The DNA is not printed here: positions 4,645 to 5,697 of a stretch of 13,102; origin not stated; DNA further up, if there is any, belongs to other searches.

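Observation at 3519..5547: Flotillin gene overlapping a membrane-anchored NfeD-like beta-barrel fused to an ESCRT-II Vps22/EAP30-like winged-helix module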

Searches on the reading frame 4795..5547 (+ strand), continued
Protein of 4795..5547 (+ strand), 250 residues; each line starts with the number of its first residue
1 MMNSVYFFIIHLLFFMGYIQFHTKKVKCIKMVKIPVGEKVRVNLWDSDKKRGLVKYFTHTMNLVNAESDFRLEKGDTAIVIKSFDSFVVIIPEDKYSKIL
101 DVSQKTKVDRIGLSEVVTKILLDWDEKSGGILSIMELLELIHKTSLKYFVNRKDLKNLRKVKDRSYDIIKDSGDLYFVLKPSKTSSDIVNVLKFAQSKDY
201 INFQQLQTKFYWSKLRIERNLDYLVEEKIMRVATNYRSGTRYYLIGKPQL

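Call 44: predict_structure(alignment_id=A2)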
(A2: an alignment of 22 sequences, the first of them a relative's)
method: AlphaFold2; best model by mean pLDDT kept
length: 220 residues; sequences in the alignment: 22
mean_pLDDT: 89.2   pTM: 0.79
mean pLDDT of the five models: 89.2, 88.0, 87.8, 87.8, 87.1
residues with pLDDT >= 90: 151; 70-90: 56; 50-70: 12; < 50: 1
segments of 3 or more residues with pLDDT < 50: none
pLDDT, mean of each block of 10 residues (from residue 1): 83 94 84 90 92 90 86 73 93 90 95 90 93 92 93 85 93 95 93 93 91 75
secondary structure, 60 per line:
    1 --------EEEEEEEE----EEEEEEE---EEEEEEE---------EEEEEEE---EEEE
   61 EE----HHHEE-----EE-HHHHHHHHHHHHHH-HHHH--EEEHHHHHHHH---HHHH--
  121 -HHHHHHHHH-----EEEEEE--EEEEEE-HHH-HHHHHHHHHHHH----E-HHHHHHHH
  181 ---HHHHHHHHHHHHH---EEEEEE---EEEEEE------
elements in order: E9-16 E21-27 E31-37 E47-53 E57-62 H80-93 H95-98 E101-103 H104-111 H115-118 H122-130 E136-141 E144-149 H155-166 H173-180 H184-196 E200-205 E209-214

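Call 48: search_protein_families(library=ncbifam, proteins=[window:4885-5547:+], max_evalue=0.1)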
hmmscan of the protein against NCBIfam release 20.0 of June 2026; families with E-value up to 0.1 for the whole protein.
window:4885-5547:+ (220 aa): 2 families
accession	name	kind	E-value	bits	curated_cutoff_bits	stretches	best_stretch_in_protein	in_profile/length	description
NF047858.1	ICEBs1XisBacil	equivalog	0.014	15.1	100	0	119-140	2-24/61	ICEBs1 excisionase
NF010579.0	PRK13972.1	equivalog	0.022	14.3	332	1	30-103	16-88/215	GSH-dependent disulfide bond oxidoreductase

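Call 63: find_related_loci(query=A1, collection=metagenome_contigs, flank=4000)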
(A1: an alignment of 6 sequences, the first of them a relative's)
Query A1 (220 aa) in metagenome_contigs; peptide patterns used: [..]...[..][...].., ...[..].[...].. (x = any residue, [..] = any of these).
206 stretches matched a pattern; 2 encode a relative of the query (tblastn E <= 1e-3); 2 distinct loci.
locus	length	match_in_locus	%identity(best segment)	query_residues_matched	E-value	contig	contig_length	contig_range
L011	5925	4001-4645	43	1-215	6e-58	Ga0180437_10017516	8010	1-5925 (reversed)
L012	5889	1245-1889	44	1-215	3e-53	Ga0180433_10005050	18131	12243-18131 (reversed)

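Call 80: list_cluster_members(proteins=[P0007, P0008, P0009, P0011, P0012, P0013, P0016, P0020, P0023, P0032])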
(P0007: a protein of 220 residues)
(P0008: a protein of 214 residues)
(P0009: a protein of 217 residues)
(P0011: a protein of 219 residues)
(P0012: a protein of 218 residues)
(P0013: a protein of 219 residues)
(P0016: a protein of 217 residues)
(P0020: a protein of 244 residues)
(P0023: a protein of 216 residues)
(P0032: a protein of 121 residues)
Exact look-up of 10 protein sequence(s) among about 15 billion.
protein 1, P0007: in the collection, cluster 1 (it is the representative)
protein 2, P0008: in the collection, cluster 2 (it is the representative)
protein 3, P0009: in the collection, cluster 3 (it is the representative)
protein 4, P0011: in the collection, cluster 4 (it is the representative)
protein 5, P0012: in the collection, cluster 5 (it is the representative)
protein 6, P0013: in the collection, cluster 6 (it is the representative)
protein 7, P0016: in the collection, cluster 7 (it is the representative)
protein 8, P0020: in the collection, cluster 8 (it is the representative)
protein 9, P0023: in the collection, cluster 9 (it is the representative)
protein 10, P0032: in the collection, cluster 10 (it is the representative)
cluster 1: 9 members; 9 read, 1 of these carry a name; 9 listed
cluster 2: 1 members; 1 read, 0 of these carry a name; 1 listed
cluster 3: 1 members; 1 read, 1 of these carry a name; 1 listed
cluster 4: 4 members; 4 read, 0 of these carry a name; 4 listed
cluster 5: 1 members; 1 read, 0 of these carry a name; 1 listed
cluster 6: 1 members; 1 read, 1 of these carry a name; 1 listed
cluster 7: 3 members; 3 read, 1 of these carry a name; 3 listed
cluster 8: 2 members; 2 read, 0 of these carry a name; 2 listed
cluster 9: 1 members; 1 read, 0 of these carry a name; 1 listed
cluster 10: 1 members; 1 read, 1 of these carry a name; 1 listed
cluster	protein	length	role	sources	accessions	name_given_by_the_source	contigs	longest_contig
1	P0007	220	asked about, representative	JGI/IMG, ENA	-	-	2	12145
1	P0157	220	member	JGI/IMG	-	hypothetical protein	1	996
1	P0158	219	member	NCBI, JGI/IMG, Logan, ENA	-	-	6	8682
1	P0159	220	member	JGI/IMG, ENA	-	-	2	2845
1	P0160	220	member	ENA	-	-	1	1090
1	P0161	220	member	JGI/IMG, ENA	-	-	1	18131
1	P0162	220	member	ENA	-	-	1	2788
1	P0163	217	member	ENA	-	-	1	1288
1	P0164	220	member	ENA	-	-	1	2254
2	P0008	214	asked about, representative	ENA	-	-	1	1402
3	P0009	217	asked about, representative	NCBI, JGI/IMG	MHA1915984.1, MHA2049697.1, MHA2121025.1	MAG: hypothetical protein ACW986_08795 [Promethearchaeota archaeon] | hypothetical protein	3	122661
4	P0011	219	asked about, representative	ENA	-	-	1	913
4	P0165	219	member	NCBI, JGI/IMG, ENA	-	-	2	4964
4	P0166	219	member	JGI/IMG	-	-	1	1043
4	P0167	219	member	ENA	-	-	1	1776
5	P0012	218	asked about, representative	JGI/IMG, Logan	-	-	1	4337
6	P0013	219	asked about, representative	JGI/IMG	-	hypothetical protein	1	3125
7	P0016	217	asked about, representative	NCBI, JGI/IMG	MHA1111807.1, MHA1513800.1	MAG: hypothetical protein ACTSRJ_07070 [Candidatus Hodarchaeales archaeon]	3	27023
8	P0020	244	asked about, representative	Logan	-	-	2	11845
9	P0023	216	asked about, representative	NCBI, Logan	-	-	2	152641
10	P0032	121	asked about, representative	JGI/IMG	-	NADH pyrophosphatase NudC (nudix superfamily)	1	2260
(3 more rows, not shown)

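Call 81: find_encoding_contigs(protein=P0016, flank=5000, max_places=2)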
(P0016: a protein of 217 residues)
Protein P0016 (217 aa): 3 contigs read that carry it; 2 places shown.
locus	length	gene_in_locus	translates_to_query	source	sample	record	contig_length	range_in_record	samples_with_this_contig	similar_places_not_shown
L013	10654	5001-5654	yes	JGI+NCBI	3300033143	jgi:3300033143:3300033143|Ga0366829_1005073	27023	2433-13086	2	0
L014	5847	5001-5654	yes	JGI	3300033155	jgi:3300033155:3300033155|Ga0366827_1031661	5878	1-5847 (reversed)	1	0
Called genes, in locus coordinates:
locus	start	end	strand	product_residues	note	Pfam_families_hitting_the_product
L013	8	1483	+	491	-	PF13347:MFS_2, PF07690:MFS_1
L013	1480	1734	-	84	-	-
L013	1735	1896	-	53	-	-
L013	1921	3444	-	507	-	PF00884:Sulfatase, PF01663:Phosphodiest (weak), PF16347:SGSH_C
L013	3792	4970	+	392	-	PF01145:Band_7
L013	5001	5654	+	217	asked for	-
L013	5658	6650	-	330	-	PF10340:Say1_Mug180, PF20434:BD-FAE, PF07859:Abhydrolase_3, PF00326:Peptidase_S9 (weak)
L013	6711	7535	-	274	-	PF07690:MFS_1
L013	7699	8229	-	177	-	-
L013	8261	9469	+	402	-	PF01385:OrfB_IS605, PF07282:Cas12f1-like_TNB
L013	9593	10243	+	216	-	-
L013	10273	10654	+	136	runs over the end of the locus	PF01982:CTP-dep_RFKase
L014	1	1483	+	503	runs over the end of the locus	?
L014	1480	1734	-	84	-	-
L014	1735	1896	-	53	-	-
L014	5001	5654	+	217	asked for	-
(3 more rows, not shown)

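Call 82: find_encoding_contigs(protein=P0023, flank=5000, max_places=2)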
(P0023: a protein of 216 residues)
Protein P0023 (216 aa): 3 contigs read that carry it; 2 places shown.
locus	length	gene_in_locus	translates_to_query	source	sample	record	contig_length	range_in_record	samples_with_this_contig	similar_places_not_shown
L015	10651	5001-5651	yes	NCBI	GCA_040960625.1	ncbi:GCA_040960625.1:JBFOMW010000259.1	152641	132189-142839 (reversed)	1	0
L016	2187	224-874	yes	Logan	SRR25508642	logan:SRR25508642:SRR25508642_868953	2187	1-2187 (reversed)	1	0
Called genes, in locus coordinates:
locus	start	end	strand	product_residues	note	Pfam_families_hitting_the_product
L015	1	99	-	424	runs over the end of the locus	-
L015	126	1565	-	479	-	PF13393:tRNA-synt_His, PF00587:tRNA-synt_2b, PF03129:HGTP_anticodon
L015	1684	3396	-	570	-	-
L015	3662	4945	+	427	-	PF01145:Band_7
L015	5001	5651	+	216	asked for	PF04157:EAP30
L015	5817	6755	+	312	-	-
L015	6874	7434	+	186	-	-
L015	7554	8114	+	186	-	-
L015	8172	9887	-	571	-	PF23545:Zn_ribbon_HMPTM, PF04055:Radical_SAM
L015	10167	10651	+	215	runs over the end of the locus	PF00406:ADK, PF13207:AAA_17, PF13238:AAA_18 (weak), PF05191:ADK_lid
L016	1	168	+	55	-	?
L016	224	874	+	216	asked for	PF04157:EAP30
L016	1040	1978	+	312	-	-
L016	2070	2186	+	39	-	?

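Call 83: find_encoding_contigs(protein=P0032, flank=3000, max_places=2)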
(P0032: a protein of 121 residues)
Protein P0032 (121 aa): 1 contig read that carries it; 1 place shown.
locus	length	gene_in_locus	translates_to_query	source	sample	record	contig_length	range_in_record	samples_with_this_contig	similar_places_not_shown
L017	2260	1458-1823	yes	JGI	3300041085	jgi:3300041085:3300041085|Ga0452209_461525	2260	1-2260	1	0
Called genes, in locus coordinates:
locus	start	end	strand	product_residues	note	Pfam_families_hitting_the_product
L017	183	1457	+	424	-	PF01145:Band_7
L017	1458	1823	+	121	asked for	-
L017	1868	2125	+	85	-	-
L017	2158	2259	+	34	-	?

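Call 84: find_encoding_contigs(protein=P0020, flank=5000, max_places=2)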
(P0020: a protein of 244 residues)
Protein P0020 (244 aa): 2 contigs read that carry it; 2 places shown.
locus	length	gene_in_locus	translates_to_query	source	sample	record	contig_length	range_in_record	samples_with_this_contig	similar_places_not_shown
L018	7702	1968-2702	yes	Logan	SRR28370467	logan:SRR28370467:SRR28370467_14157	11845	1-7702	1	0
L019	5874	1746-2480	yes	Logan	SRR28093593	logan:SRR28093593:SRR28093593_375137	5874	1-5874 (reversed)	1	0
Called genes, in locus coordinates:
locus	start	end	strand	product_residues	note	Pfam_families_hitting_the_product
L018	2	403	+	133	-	?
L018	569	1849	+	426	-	PF01145:Band_7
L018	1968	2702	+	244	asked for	-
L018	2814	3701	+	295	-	PF01864:CarS-like, PF01148:CTP_transf_1, PF01864:CarS-like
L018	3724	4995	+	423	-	PF01208:URO-D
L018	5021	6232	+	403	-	PF01208:URO-D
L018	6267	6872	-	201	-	PF02627:CMD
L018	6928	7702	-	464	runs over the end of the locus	-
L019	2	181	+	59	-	?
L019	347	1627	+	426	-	PF01145:Band_7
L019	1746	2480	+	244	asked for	-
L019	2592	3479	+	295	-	PF01864:CarS-like, PF01148:CTP_transf_1, PF01864:CarS-like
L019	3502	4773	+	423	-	PF01208:URO-D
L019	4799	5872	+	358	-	?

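Call 85: find_encoding_contigs(protein=P0009, flank=5000, max_places=1)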
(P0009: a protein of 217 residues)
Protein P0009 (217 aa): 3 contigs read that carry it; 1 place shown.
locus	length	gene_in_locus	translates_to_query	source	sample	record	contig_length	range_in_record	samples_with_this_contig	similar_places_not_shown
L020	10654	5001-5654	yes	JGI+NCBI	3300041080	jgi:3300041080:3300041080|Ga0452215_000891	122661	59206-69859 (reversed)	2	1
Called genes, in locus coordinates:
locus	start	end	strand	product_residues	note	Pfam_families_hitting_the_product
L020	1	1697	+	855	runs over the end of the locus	PF13601:HTH_34 (faint), PF21033:RMD1-3 (faint), PF07719:TPR_2 (faint), PF12895:ANAPC3 (faint), PF13428:TPR_14 (faint), PF14559:TPR_19 (faint), PF12569:NatA_aux_su (weak), PF13414:TPR_11 (weak), +7 more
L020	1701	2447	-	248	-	PF27313:AF_0136_C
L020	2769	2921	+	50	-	-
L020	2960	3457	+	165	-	PF17032:Zn_ribbon_15 (faint), PF13248:Zn_ribbon_3 (weak), PF13240:Zn_Ribbon_1 (weak)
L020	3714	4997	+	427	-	PF01145:Band_7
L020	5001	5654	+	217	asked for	PF04157:EAP30 (weak)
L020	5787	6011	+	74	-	-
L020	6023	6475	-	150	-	PF22381:Staph_reg_Sar_Rot, PF01047:MarR, PF12802:MarR_2, PF13412:HTH_24 (weak)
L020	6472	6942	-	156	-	PF01243:PNPOx_N, PF16242:Pyrid_ox_like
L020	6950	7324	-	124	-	PF12675:DUF3795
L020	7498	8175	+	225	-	PF07947:YhhN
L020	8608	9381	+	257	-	PF24553:Rv0428c_C, PF00583:Acetyltransf_1, PF13673:Acetyltransf_10 (weak), PF13508:Acetyltransf_7, PF08445:FR47 (weak)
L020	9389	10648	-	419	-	-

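Call 90: search_protein_families(library=pfam, proteins=[L017:1458-1823:+, L017:1868-2125:+], max_evalue=0.01)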
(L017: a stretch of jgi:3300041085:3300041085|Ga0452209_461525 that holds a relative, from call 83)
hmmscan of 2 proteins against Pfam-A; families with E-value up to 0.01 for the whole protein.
L017:1458-1823:+ (121 aa): 3 families
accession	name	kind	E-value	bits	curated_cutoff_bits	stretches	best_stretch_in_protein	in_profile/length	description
PF13240.11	Zn_Ribbon_1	-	0.0019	18.4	25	1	96-117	1-22/23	zinc-ribbon domain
PF12773.13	DZR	-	0.0029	18.2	27.3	1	90-115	19-45/45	Double zinc ribbon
PF24460.1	DUF7575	-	0.0062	16.3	28.5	1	96-116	5-25/28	Domain of unknown function (DUF7575)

L017:1868-2125:+ (85 aa): 0 families

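Call 91: fold_search(model_id=the predicted structure, library=pdb)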
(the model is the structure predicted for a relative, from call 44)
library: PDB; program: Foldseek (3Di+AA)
matches with E <= 10: 1629; with E <= 0.001: 6
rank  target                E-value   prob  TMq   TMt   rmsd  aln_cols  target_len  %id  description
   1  3cuq_A                4.3e-07  1.00  0.31  0.31  11.3       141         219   20  Integrated structural and functional model of the human ESCRT-II complex (released 2008-11-04)
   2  2zme_A                1.9e-06  1.00  0.29  0.29  11.3       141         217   20  Integrated structural and functional model of the human ESCRT-II complex (released 2008-11-04)
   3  3cuq_B                4.3e-06  1.00  0.40  0.42   5.3       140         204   20  Integrated structural and functional model of the human ESCRT-II complex (released 2008-11-04)
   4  2zme_B                2.7e-05  1.00  0.40  0.41   5.4       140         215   20  Integrated structural and functional model of the human ESCRT-II complex (released 2008-11-04)
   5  1u5t_A                2.1e-04  1.00  0.26  0.27  11.7       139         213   19  Structure of the ESCRT-II endosomal trafficking complex (released 2004-09-21)
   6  9gy4_E                9.6e-04  1.00  0.34  0.15   7.1       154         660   12  60S ribosomal subunit in complex with E3-UFM1 ligase and RQC machinery components NEMF and LTN1 (Composite map) (released 2025-05-14)
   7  8ohd_A                1.3e-03  1.00  0.34  0.14   7.0       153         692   12  60S ribosomal subunit bound to the E3-UFM1 complex - state 3 (native) (released 2024-02-21)
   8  1w7p_D                1.4e-03  1.00  0.33  0.40   7.6       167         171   12  The crystal structure of endosomal complex ESCRT-II (VPS22/VPS25/VPS36) (released 2004-09-29)
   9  1u5t_B                2.3e-03  1.00  0.31  0.38   7.6       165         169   13  Structure of the ESCRT-II endosomal trafficking complex (released 2004-09-21)
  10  3wwv                  3.2e-03  1.00  0.22  0.71   2.3        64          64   22  C-terminal domain of stomatin operon partner protein 1510-C from Pyrococcus horikoshii (released 2014-10-01)
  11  8b9x_A                3.2e-03  1.00  0.40  0.35   4.2       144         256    9  Chimeric protein of human UFM1 E3 ligase, UFL1, and DDRGK1 (released 2023-10-25)
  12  9mj5_B                3.8e-03  0.87  0.24  0.25  17.0       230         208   11  Catalytic domain of human DNA polymerase alpha in complex with DNA and RPA (released 2025-02-19)
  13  8iue_P                4.2e-03  1.00  0.27  0.21  11.1       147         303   10  RNA polymerase III pre-initiation complex melting complex 1 (released 2023-05-24)
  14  2v9v                  4.5e-03  1.00  0.33  0.47   5.9       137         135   16  Crystal Structure of Moorella thermoacetica SelB(377-511) (released 2007-09-11)
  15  3w6j_B                5.1e-03  0.99  0.25  0.32   8.2       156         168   11  Crystal structure of ScpAB core complex (released 2013-04-24)
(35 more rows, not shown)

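Call 94: list_cluster_members(proteins=[P0035, P0036, P0038, P0041, P0042, P0043, P0044, P0049, P0052, P0061])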
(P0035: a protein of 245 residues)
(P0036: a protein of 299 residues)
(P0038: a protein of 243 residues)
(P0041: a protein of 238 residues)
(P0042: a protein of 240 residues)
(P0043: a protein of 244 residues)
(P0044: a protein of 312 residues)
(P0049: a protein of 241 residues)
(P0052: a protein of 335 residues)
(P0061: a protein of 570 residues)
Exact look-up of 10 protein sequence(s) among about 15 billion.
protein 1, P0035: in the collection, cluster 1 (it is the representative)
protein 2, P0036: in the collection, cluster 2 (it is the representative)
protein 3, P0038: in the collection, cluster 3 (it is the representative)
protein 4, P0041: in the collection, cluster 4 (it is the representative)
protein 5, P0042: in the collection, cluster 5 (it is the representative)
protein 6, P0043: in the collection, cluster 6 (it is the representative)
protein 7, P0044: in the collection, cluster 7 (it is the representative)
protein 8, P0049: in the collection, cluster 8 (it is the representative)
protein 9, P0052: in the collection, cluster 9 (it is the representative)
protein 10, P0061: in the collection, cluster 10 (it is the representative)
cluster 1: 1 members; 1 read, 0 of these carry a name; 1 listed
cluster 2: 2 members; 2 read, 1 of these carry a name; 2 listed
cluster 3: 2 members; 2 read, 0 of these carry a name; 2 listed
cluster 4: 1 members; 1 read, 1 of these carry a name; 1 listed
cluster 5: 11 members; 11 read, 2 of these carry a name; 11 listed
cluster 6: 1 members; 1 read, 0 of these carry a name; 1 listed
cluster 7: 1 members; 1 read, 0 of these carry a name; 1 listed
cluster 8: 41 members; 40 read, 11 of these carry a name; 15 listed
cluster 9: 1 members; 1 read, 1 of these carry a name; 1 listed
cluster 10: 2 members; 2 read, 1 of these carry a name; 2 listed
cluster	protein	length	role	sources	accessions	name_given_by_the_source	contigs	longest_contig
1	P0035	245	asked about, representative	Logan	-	-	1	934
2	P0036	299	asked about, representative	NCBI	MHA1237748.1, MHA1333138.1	MAG: hypothetical protein ACTSSJ_00640 [Candidatus Odinarchaeia archaeon]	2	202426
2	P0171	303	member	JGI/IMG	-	-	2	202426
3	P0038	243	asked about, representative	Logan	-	-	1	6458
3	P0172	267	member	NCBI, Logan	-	-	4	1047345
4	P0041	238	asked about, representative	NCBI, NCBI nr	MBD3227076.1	MAG: hypothetical protein GF329_02725 [Candidatus Lokiarchaeota archaeon] | hypothetical protein [Candidatus Lokiarchaeota archaeon]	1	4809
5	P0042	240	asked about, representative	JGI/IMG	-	hypothetical protein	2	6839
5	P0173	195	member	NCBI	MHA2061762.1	MAG: hypothetical protein ACW963_05680, partial [Candidatus Sifarchaeia archaeon]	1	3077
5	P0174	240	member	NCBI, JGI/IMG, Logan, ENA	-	-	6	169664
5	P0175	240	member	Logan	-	-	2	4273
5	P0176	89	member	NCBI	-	-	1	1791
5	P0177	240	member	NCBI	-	-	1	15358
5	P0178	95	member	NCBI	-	-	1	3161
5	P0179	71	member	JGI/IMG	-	-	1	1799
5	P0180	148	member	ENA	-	-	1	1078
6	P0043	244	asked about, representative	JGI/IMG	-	-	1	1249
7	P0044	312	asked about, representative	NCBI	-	-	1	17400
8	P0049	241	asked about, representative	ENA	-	-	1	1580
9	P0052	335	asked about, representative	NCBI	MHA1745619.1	MAG: hypothetical protein ACTSWW_06440 [Promethearchaeota archaeon]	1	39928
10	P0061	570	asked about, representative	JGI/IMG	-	-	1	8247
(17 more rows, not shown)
